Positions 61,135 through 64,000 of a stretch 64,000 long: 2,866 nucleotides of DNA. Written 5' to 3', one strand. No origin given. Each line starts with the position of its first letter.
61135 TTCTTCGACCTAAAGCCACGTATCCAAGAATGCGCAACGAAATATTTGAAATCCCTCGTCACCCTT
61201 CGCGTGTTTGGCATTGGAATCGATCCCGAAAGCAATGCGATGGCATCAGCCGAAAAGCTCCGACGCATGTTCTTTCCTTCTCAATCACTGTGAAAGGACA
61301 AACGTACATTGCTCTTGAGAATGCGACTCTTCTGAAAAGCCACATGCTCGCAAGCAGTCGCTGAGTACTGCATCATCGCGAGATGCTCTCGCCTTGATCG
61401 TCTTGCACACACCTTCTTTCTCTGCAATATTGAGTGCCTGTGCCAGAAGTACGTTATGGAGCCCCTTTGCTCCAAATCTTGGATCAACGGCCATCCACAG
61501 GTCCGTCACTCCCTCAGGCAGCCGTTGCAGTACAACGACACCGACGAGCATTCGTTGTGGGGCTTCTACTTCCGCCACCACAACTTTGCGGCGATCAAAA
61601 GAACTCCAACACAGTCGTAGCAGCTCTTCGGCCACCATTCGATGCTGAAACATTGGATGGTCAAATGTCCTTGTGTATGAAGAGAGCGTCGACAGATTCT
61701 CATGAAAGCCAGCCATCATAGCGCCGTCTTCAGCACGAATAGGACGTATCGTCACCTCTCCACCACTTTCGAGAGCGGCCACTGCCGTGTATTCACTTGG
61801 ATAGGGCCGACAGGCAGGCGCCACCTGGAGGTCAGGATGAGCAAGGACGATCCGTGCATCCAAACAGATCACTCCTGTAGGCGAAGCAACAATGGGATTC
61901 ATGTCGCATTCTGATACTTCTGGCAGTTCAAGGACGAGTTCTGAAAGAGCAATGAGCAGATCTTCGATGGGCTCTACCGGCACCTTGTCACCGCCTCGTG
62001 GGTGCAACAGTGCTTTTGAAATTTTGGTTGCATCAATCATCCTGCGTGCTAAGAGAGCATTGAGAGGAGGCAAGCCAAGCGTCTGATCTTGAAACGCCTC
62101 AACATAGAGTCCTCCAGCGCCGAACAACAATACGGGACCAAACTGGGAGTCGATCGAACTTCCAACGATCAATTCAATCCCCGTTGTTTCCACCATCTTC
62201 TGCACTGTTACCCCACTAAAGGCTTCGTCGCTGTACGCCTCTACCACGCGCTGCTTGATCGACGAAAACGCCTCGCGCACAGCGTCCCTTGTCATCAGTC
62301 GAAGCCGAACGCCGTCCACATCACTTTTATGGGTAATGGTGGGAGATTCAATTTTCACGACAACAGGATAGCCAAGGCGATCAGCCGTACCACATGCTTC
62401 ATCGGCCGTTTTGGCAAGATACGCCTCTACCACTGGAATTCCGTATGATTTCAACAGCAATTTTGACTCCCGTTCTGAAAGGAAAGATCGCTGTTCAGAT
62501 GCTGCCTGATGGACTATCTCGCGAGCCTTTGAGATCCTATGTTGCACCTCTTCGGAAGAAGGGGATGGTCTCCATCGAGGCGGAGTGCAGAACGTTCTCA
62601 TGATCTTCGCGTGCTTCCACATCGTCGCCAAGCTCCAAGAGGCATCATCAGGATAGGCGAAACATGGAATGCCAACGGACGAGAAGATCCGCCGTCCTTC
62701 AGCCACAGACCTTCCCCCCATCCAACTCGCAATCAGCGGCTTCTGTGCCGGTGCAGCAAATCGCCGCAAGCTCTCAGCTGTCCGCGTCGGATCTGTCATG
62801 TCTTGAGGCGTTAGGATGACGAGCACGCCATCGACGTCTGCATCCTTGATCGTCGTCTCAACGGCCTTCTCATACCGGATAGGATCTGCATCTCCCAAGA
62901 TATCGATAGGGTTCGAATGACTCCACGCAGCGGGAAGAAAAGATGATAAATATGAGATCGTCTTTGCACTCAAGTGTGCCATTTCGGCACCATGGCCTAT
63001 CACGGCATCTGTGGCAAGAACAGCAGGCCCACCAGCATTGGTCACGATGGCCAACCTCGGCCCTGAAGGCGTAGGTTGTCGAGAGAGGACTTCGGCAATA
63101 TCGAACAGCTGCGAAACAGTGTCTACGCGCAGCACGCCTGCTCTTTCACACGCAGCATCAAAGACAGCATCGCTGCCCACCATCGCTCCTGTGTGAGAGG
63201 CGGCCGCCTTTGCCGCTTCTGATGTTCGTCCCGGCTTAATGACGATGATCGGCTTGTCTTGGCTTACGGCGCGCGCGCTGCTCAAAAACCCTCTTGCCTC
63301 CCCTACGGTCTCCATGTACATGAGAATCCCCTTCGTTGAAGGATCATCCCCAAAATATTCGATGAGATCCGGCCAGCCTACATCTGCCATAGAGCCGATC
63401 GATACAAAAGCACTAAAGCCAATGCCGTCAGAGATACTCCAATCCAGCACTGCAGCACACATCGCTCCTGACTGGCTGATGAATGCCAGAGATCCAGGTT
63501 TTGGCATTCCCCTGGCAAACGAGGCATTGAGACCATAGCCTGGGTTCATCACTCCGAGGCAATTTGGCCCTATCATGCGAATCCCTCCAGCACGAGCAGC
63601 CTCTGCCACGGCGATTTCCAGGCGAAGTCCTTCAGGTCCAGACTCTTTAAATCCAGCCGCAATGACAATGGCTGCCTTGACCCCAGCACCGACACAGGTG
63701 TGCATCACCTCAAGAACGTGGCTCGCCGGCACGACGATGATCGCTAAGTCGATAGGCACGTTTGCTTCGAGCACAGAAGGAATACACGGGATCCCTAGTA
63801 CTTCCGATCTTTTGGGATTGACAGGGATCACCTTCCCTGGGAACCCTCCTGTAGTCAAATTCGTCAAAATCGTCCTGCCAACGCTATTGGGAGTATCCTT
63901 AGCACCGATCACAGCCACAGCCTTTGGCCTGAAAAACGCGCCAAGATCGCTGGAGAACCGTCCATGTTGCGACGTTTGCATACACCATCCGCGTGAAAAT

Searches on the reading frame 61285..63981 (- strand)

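Call 47: search_protein_families(library=pfam, proteins=[window:61285-63981:-], max_evalue=0.001)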
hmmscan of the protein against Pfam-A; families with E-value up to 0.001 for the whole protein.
window:61285-63981:- (898 aa): 5 families
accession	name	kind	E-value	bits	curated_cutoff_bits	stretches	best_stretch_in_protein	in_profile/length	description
PF13549.11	ATP-grasp_5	-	1.2e-78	264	27.6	1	492-713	1-221/221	ATP-grasp domain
PF13607.11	Succ_CoA_lig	-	7.6e-57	191.4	27.4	1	162-299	1-138/138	Succinyl-CoA ligase like flavodoxin domain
PF13380.12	CoA_binding_2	-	4.1e-25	88.9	22.8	1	20-146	1-115/116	CoA binding domain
PF02629.25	CoA_binding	-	1.8e-12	48.3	22.3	1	19-110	3-97/97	CoA binding domain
PF19045.5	Ligase_CoA_2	-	2e-09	38.2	23.7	1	311-446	2-142/162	Ligase-CoA domain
